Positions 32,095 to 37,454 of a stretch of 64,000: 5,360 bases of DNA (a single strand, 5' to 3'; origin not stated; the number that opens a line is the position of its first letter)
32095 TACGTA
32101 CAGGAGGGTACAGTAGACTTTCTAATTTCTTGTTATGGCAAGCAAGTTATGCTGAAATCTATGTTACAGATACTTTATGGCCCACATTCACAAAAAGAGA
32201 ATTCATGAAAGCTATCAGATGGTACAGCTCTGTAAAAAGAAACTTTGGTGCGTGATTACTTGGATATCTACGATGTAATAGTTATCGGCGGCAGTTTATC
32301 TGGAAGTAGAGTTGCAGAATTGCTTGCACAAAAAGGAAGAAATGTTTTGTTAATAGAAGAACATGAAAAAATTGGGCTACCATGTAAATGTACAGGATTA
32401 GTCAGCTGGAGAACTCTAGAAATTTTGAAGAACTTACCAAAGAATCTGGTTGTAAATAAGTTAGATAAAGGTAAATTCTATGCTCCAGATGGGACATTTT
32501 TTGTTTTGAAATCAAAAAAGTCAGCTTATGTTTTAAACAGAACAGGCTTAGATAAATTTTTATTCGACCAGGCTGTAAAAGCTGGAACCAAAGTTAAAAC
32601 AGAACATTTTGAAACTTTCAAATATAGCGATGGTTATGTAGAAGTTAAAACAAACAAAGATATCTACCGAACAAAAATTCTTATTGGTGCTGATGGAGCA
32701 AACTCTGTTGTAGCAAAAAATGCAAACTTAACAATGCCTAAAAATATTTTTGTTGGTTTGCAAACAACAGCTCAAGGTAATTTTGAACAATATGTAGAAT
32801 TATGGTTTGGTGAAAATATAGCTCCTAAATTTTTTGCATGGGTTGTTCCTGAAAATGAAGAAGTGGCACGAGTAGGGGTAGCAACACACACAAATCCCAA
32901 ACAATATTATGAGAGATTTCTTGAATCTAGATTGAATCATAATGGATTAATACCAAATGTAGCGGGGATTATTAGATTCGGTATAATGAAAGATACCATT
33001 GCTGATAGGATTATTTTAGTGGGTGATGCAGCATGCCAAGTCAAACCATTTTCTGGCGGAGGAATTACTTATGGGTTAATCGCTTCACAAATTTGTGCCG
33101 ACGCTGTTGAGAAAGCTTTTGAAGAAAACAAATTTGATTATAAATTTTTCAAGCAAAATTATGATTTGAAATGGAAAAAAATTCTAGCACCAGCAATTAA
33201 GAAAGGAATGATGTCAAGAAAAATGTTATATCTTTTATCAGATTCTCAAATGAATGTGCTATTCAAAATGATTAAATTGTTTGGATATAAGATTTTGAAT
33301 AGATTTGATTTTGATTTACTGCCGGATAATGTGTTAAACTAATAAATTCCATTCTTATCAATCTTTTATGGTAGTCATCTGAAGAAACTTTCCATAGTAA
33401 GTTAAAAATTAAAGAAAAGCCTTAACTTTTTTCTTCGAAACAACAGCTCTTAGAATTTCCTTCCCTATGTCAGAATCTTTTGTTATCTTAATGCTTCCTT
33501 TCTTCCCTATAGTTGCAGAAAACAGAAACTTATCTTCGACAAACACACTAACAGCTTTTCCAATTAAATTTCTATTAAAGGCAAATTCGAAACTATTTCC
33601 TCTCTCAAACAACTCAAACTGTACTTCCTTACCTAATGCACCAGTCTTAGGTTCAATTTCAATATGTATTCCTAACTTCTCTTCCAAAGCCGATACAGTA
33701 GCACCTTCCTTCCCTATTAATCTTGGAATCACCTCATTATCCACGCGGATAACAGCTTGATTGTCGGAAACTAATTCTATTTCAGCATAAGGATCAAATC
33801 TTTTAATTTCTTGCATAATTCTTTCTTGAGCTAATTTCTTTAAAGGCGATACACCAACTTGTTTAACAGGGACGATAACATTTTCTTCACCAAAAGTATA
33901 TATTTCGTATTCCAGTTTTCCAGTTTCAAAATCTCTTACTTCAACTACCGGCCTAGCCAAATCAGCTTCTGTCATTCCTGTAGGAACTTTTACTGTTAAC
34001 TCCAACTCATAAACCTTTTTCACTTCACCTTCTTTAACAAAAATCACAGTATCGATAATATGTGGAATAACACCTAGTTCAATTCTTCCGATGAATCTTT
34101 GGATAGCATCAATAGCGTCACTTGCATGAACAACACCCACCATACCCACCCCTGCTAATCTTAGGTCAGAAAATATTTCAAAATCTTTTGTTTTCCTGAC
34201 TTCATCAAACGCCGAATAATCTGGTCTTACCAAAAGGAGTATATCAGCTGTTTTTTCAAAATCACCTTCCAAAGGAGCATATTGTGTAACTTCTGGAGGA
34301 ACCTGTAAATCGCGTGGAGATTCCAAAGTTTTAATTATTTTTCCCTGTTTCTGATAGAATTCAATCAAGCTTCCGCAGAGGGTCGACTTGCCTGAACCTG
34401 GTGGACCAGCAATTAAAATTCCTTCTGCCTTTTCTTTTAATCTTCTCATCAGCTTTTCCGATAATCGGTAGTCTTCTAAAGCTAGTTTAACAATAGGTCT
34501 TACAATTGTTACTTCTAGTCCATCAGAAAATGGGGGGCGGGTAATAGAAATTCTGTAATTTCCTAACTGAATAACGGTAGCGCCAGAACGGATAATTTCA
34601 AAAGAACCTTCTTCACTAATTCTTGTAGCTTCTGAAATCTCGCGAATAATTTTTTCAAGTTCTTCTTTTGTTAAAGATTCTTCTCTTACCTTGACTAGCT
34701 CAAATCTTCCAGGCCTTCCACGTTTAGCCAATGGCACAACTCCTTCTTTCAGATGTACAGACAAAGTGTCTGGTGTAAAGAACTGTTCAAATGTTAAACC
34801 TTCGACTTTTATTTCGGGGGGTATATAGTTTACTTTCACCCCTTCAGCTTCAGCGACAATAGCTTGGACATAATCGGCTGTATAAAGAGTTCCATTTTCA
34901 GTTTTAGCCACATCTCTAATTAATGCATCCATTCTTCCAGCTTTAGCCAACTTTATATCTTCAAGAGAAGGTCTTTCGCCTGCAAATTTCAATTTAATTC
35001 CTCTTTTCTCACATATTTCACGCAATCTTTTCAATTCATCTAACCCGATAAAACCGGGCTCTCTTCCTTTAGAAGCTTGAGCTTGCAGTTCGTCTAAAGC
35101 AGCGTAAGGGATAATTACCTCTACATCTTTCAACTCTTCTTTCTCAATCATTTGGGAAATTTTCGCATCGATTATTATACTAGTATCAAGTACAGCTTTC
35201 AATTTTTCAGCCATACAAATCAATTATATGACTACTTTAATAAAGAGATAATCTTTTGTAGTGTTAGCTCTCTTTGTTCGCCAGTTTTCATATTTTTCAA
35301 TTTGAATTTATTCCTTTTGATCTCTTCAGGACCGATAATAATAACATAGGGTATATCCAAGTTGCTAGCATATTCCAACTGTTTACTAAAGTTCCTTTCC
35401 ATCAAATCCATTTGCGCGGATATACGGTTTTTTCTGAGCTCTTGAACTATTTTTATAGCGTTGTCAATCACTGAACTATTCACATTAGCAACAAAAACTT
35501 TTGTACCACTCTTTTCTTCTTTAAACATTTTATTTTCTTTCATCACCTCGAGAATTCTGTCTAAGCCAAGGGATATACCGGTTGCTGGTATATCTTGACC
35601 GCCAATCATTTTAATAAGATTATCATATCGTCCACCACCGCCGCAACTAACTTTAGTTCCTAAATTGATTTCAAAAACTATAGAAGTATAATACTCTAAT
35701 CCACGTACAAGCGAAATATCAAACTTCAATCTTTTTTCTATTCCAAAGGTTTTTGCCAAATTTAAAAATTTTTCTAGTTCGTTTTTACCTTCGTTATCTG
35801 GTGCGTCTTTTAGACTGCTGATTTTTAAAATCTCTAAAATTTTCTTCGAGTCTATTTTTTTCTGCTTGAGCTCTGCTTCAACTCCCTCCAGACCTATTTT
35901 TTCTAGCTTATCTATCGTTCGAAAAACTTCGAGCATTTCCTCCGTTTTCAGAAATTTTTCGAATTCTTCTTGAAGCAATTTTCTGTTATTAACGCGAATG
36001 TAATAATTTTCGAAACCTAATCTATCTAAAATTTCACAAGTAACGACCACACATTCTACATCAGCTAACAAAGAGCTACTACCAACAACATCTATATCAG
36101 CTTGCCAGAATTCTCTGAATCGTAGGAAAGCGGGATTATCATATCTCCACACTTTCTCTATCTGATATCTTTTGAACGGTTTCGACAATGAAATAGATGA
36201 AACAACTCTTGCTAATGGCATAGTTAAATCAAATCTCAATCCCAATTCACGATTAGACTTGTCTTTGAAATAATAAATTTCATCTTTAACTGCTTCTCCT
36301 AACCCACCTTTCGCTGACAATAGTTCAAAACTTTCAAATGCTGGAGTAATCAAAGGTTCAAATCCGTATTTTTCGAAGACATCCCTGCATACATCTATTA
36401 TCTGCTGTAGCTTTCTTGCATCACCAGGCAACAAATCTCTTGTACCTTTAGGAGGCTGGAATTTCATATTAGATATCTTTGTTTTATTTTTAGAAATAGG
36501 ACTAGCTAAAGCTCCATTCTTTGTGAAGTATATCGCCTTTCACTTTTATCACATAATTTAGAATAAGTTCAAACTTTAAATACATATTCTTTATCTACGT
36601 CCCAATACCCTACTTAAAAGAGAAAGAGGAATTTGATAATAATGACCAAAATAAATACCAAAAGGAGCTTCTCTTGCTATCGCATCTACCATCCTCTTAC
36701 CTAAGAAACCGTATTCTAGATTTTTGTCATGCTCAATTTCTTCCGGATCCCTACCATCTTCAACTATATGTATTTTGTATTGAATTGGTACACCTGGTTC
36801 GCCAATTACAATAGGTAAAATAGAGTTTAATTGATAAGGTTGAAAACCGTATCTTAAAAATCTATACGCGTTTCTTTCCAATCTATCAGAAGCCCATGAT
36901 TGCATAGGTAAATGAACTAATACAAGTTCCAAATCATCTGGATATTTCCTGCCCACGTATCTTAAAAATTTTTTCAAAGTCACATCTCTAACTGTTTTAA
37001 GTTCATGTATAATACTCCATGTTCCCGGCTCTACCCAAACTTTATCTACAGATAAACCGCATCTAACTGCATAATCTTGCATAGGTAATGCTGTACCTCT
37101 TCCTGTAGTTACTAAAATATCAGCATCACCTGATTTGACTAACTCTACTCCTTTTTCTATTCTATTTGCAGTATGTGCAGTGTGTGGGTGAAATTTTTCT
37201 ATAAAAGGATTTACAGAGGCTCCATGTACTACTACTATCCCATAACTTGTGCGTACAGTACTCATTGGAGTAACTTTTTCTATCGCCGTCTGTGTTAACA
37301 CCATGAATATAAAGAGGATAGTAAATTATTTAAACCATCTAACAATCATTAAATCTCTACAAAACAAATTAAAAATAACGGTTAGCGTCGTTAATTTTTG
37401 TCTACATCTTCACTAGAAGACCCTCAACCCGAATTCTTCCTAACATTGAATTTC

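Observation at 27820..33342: Candidate S-layer glycoprotein next to a polyprenol-synthesis pair (cis-prenyltransferase + GGR-family reductase)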

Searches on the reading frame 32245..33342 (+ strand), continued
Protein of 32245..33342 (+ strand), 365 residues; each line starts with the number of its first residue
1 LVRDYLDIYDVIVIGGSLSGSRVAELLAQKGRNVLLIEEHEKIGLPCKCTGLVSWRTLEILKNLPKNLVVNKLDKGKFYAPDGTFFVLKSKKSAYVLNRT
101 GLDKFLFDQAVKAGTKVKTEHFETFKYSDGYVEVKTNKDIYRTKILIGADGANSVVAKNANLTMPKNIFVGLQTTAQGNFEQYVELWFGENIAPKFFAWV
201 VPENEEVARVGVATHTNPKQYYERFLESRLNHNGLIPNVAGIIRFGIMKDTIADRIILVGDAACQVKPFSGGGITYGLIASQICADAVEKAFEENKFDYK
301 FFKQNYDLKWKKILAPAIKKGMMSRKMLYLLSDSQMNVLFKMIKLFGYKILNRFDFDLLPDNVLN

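Call 63: find_encoding_contigs(protein=P0312, flank=5000, max_places=1)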
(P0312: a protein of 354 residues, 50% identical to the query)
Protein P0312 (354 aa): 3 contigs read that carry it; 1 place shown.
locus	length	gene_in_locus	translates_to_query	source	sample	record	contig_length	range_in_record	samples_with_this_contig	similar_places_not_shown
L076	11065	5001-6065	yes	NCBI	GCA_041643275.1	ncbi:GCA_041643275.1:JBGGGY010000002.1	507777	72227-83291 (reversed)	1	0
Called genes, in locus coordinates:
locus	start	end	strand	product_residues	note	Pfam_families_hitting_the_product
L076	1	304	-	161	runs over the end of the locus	-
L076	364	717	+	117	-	-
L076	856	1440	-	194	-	PF14528:LAGLIDADG_3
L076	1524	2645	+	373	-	PF02073:Peptidase_M29, PF26233:NicX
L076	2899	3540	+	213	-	PF00892:EamA (weak)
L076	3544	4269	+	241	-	PF00557:Peptidase_M24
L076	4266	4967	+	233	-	PF01255:Prenyltransf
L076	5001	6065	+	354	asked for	PF01494:FAD_binding_3 (faint), PF22578:GGR_cat (weak)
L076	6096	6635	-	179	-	-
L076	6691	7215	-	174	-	PF00293:NUDIX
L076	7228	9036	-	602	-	PF01850:PIN, PF00437:T2SSE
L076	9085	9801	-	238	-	-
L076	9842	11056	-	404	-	PF13393:tRNA-synt_His, PF03129:HGTP_anticodon, PF12745:HGTP_anticodon2 (weak)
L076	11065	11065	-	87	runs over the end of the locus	-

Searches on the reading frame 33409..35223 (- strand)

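Call 3: search_protein_families(library=pfam, proteins=[window:33409-35223:-], max_evalue=0.1)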
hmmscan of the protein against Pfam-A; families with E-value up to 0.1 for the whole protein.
window:33409-35223:- (604 aa): 23 families
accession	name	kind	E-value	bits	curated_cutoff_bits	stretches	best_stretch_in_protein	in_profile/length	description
PF00437.27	T2SSE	-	5.2e-09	35.7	24.9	1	255-377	131-255/370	Type II/IV secretion system protein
PF00013.35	KH_1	-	4.4e-06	26.8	21.5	1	491-526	3-39/66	KH domain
PF01850.27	PIN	-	1.3e-05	26.2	23.6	1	11-124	2-118/120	PIN domain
PF13191.12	AAA_16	-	0.0002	22.4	32.6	1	257-327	14-78/167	AAA ATPase domain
PF20720.3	nSTAND3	-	0.0002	21.5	27.2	1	259-306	11-57/155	Novel STAND NTPase 3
PF13401.12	AAA_22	-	0.00034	21.4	27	1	267-304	6-33/130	AAA domain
PF13638.12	PIN_4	-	0.0004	21.1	21.9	1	11-131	2-128/132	PIN domain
PF03029.23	ATP_bind_1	-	0.00053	20.3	27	1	271-297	1-27/240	Conserved hypothetical ATP binding protein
PF13238.12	AAA_18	-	0.00096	20.1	29.4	1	269-287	1-19/128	AAA domain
PF24883.2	NPHP3_N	-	0.0011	19.6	24.8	1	267-295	23-51/164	Nephrocystin 3, N-terminal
PF00005.33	ABC_tran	-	0.002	19.2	25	1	266-297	11-44/137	ABC transporter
PF13083.13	KH_KhpA-B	-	0.0028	18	32.1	1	487-513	28-54/73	KhpA/KhpB, KH domain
PF13173.12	AAA_14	-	0.0036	17.7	27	1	269-349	5-78/129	AAA domain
PF13604.12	AAA_30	-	0.0037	17.5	27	0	264-297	16-49/191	AAA domain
PF03266.21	NTPase_1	-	0.004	17.5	23.9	1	269-297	2-30/168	NTPase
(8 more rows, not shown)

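Call 4: search_protein_families(library=ncbifam, proteins=[window:33409-35223:-], max_evalue=0.1)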
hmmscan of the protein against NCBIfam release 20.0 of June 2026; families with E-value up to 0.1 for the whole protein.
window:33409-35223:- (604 aa): 38 families (the best 25 are shown)
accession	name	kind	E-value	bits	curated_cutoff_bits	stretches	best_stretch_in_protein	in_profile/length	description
NF010335.0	PRK13764.1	equivalog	1.6e-242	806.5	340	1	7-601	3-609/613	ATPase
NF053733.1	HJMigATPsPINA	equivalog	3.4e-149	497.6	800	1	13-524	3-499/502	holliday junction branch migration ATPase PINA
TIGR01420.1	pilT_fam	subfamily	3.6e-09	36.3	319.1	1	155-305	16-162/343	PilT/PilU family type 4a pilus ATPase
NF041000.1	ATPase_ComGA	equivalog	2.4e-08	33.3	300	1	235-387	92-249/267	competence type IV pilus ATPase ComGA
TIGR02533.1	type_II_gspE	equivalog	2.9e-07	29.5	630.25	1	254-394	227-370/486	type II secretion system ATPase GspE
TIGR02858.1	spore_III_AA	equivalog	7.6e-07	28.7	281.3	1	177-286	22-133/272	stage III sporulation protein AA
NF053534.1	T4PilAsmATPsTfpB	equivalog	3.1e-05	22.6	850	1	241-394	312-463/584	type IV pilus assembly ATPase TfpB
NF006746.0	PRK09270.1-5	subfamily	5.7e-05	22.1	250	1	258-297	12-52/210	nucleoside/nucleotide kinase family protein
TIGR02782.1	TrbB_P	equivalog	0.00018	20.9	304.55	1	265-379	135-254/303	P-type conjugative transfer ATPase TrbB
TIGR02788.1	VirB11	equivalog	0.00027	20.1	249.95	1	256-377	134-262/308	P-type DNA transfer ATPase VirB11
NF058587.1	archaellum_moto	equivalog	0.00058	18.7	550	1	264-380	273-396/527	archaellum flagellar ATPase motor FlaI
TIGR04352.1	HprK_rel_A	equivalog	0.00077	18.6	200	1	264-287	106-129/280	HprK-related kinase A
TIGR02324.1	CP_lyasePhnL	equivalog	0.0012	18.4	256.3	0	266-297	34-65/224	phosphonate C-P lyase system protein PhnL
NF010332.0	PRK13763.2-2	equivalog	0.0035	17.5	270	1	492-530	5-43/179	putative RNA-processing protein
NF006744.0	PRK09270.1-3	equivalog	0.0043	16.5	281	1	254-295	9-52/213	nucleoside/nucleotide kinase family protein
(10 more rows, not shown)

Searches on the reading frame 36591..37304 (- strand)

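Call 70: search_protein_families(library=pfam, proteins=[window:36591-37304:-], max_evalue=0.001)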
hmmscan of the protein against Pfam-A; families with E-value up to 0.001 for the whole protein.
window:36591-37304:- (237 aa): 1 family
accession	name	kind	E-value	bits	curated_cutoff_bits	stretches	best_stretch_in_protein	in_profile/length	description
PF02698.23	DUF218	-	0.00024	21.4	27.6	1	24-108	3-79/133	DUF218 domain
